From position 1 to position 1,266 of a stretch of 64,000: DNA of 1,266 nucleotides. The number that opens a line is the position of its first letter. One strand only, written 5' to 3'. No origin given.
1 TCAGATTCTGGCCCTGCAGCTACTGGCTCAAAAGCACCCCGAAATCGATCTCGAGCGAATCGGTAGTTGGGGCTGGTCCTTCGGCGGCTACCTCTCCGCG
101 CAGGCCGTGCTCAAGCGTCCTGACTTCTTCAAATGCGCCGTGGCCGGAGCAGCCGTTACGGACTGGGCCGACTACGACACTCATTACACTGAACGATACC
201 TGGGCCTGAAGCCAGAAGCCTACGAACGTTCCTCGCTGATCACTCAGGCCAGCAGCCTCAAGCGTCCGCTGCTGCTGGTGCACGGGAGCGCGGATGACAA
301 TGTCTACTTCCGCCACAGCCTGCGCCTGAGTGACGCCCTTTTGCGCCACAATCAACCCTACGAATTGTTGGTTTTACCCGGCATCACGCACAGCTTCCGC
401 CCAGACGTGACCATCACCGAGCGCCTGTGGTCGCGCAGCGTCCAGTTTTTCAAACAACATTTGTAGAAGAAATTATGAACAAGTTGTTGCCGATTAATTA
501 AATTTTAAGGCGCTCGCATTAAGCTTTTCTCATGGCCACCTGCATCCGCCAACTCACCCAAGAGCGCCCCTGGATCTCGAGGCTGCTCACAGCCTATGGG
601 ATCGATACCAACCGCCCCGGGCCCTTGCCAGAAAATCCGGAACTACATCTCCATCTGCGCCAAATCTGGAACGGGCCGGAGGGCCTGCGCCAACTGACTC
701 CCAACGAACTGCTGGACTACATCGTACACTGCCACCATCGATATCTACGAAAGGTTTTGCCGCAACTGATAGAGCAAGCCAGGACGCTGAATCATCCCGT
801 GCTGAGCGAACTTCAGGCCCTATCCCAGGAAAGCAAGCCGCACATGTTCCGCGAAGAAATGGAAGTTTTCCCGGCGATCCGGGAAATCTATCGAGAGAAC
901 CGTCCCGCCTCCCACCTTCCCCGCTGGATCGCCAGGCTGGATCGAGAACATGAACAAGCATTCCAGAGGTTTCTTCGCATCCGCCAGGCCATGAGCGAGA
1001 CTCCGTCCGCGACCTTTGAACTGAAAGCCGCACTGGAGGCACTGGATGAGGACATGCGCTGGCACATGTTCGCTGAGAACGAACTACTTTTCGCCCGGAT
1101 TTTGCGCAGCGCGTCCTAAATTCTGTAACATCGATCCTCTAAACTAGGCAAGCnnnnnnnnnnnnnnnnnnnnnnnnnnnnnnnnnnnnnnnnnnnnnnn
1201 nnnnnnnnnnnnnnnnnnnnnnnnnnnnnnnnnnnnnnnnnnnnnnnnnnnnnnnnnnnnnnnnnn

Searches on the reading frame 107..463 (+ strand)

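Call 12: search_protein_families(library=pfam, proteins=[window:107-463:+], max_evalue=0.001)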
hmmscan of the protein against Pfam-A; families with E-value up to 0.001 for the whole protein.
window:107-463:+ (119 aa): 2 families
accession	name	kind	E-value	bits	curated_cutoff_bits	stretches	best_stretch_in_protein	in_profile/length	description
PF00326.27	Peptidase_S9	-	4e-23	82.5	22.6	1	2-119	83-210/213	Prolyl oligopeptidase family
PF01738.24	DLH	-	3.1e-06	27.4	21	1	42-119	133-217/217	Dienelactone hydrolase family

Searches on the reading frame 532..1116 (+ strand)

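Call 12: search_protein_families(library=pfam, proteins=[window:532-1116:+], max_evalue=0.001)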
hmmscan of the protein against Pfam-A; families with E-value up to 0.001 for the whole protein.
window:532-1116:+ (195 aa): 1 family
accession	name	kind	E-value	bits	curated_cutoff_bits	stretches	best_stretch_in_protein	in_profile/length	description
PF01814.28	Hemerythrin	-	8.7e-12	46.1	25.3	2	133-191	3-62/127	Hemerythrin HHE cation binding domain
